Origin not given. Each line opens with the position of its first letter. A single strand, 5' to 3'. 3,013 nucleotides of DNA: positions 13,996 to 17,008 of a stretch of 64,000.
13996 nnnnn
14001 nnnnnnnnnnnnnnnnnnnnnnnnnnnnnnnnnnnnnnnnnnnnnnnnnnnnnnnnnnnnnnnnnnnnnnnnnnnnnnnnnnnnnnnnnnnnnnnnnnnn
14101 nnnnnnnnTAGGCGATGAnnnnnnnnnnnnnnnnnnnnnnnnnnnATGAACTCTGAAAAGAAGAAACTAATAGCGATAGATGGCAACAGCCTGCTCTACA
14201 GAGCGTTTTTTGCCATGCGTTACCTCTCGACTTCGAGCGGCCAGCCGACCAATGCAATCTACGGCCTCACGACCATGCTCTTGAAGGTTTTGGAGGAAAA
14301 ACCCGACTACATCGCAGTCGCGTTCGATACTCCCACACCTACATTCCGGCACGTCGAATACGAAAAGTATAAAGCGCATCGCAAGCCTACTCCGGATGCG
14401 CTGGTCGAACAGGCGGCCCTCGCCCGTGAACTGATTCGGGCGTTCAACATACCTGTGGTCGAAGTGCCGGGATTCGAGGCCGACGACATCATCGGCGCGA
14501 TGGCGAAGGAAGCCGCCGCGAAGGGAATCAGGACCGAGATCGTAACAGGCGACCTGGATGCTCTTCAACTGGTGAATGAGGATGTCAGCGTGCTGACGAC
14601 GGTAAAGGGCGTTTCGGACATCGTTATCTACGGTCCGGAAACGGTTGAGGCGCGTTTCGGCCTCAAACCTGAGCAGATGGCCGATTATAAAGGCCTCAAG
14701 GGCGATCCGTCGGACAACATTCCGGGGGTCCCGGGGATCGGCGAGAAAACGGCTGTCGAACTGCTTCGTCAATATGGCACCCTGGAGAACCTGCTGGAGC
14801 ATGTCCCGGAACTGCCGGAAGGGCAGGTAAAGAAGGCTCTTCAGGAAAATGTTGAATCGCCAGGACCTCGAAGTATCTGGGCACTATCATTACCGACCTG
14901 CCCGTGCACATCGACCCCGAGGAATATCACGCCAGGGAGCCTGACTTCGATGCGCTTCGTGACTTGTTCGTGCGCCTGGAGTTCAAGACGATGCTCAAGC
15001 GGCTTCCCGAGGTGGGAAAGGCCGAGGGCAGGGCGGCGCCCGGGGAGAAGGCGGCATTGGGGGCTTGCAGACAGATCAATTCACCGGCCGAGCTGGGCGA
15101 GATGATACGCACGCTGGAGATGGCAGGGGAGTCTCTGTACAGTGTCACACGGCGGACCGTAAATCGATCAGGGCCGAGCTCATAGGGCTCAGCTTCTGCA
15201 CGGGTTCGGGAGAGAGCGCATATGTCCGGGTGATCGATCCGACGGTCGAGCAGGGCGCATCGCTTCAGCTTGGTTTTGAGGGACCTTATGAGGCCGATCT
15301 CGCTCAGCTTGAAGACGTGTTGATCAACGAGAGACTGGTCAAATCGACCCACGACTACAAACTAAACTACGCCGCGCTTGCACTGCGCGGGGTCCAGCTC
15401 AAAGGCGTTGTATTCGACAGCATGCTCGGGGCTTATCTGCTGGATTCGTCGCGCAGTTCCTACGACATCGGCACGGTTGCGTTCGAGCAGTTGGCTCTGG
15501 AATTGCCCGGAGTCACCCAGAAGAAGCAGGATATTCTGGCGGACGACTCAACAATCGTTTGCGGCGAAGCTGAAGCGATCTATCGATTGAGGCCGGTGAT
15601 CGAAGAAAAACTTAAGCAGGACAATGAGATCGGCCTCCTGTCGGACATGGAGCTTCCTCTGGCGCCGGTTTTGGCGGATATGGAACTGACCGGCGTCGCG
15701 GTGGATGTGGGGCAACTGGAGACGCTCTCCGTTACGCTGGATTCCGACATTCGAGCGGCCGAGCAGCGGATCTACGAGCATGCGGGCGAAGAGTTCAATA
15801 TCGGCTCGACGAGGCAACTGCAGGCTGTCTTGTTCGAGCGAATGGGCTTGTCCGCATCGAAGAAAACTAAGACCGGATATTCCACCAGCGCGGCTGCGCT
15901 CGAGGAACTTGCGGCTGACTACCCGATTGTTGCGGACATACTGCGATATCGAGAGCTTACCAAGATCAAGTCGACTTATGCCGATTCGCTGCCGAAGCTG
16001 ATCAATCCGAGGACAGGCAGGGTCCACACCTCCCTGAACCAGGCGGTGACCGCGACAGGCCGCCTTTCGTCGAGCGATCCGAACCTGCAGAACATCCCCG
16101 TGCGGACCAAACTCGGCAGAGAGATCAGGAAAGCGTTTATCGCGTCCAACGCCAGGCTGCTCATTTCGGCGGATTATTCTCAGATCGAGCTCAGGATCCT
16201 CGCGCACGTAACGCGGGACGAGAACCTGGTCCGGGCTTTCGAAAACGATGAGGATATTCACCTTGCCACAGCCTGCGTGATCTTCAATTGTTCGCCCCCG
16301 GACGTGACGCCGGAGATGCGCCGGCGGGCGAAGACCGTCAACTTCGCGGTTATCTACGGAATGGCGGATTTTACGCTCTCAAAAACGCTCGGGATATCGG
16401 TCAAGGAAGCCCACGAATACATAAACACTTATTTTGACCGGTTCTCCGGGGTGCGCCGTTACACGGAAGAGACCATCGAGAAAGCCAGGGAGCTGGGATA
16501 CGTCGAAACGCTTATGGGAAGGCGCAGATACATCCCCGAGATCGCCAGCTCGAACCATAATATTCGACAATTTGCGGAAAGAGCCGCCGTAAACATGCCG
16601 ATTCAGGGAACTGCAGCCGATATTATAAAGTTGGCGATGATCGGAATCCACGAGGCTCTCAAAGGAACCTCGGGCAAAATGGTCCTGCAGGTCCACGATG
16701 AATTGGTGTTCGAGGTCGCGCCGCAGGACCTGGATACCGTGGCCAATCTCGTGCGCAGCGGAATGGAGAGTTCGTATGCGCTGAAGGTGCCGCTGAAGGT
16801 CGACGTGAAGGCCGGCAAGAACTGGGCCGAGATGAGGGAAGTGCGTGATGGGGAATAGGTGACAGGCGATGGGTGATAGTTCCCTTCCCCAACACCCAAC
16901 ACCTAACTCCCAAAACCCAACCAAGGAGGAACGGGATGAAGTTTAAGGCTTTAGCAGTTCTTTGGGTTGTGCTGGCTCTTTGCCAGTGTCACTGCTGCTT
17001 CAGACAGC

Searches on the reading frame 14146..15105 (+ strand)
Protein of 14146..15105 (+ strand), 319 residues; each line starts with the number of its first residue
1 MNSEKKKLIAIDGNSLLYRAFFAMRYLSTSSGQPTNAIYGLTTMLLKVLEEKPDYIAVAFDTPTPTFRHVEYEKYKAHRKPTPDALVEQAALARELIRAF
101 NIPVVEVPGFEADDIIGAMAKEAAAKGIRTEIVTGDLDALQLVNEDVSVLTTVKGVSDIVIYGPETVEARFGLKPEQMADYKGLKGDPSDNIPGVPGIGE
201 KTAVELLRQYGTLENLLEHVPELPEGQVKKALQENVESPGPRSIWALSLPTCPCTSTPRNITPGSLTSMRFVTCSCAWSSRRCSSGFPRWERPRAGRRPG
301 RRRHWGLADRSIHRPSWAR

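Call 78: search_protein_families(library=pfam, proteins=[window:14146-15105:+], max_evalue=0.001)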
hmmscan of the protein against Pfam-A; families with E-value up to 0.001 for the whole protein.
window:14146-15105:+ (319 aa): 3 families
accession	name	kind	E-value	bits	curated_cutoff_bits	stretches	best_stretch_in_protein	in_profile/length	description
PF02739.22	5_3_exonuc_N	-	7.1e-57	192.1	34.3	1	7-172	1-164/164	5'-3' exonuclease, N-terminal resolvase-like domain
PF01367.25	5_3_exonuc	-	8.8e-25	87.5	40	1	174-237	2-65/97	5'-3' exonuclease, C-terminal SAM fold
PF14520.12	HHH_5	-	7.5e-06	26.8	27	0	194-218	6-31/57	Helix-hairpin-helix domain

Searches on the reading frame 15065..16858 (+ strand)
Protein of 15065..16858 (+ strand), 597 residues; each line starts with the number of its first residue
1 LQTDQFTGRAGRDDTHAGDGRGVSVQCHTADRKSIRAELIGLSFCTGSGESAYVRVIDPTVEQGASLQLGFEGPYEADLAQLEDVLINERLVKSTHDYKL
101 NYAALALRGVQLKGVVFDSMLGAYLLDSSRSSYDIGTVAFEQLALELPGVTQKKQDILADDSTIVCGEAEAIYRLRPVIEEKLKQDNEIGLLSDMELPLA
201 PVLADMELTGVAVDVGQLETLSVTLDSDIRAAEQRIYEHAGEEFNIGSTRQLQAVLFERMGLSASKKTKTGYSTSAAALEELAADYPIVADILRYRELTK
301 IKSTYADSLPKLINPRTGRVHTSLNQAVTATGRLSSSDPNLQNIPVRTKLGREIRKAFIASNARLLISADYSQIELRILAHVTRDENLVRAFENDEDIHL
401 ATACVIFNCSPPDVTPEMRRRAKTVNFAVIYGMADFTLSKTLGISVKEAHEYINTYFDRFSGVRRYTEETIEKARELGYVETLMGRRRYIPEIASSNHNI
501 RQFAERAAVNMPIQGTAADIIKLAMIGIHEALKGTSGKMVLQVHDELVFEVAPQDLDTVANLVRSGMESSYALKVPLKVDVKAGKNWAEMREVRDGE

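Call 78: search_protein_families(library=pfam, proteins=[window:15065-16858:+], max_evalue=0.001)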
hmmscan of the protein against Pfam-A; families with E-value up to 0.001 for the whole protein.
window:15065-16858:+ (597 aa): 2 families
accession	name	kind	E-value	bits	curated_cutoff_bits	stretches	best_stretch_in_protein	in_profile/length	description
PF00476.26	DNA_pol_A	-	6.6e-165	549.1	34.3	1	217-589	3-381/381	DNA polymerase family A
PF22619.2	DNA_polI_exo1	-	1.8e-10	41.2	27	1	80-141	38-99/140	DNA polymerase I, ribonuclease H-like domain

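Call 84: find_homologous_proteins(query=window:15065-16858:+, max_evalue=1e-50)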
Query window:15065-16858:+ (597 aa): 8000 proteins with E <= 1e-50 among 8000 candidates; the best 120 are listed.
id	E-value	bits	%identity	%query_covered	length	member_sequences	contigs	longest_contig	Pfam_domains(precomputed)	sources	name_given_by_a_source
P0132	2.0e-272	923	73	95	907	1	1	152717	PF01367.26,PF02739.23,PF22619.3,PF00476.27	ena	-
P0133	2.6e-270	916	73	95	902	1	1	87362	PF01367.26,PF02739.23,PF22619.3,PF00476.27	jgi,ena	-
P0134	1.3e-268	910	71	95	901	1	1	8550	PF01612.27,PF01367.26,PF02739.23,PF22619.3,PF00476.27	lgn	-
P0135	1.3e-267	907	73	95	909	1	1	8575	PF01612.27,PF01367.26,PF02739.23,PF22619.3,PF00476.27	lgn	-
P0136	2.0e-267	906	72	95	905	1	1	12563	PF01612.27,PF01367.26,PF02739.23,PF22619.3,PF00476.27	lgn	-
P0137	2.2e-267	906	72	95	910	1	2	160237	PF01367.26,PF02739.23,PF22619.3,PF00476.27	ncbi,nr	ncbi:MAG: DNA polymerase I [Armatimonadota bacterium]|nr:DNA polymerase I [bacterium]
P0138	1.3e-266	904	72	95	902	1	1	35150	PF01367.26,PF02739.23,PF22619.3,PF00476.27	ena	-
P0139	1.0e-265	901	71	97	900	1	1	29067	PF01612.27,PF01367.26,PF02739.23,PF22619.3,PF00476.27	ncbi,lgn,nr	ncbi:MAG: DNA polymerase I [Armatimonadetes bacterium]|nr:DNA polymerase I [Armatimonadota bacterium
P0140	4.4e-265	899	72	95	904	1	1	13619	PF01612.27,PF01367.26,PF02739.23,PF22619.3,PF00476.27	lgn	-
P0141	9.0e-264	894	70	98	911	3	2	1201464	PF01367.26,PF02739.23,PF22619.3,PF00476.27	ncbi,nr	ncbi:DNA polymerase I [bacterium]|nr:DNA polymerase I [bacterium]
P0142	1.0e-263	894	69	96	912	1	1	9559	PF01367.26,PF02739.23,PF22619.3,PF00476.27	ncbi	ncbi:MAG: DNA polymerase I [Armatimonadota bacterium]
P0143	1.1e-262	891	70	97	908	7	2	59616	PF01612.27,PF01367.26,PF02739.23,PF22619.3,PF00476.27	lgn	-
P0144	1.3e-262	890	71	96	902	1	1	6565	PF01367.26,PF02739.23,PF22619.3,PF00476.27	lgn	-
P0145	4.5e-262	889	71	96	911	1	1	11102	PF01367.26,PF02739.23,PF22619.3,PF00476.27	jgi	-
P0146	2.1e-261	886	70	96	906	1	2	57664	PF01612.27,PF01367.26,PF02739.23,PF22619.3,PF00476.27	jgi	jgi:DNA polymerase-1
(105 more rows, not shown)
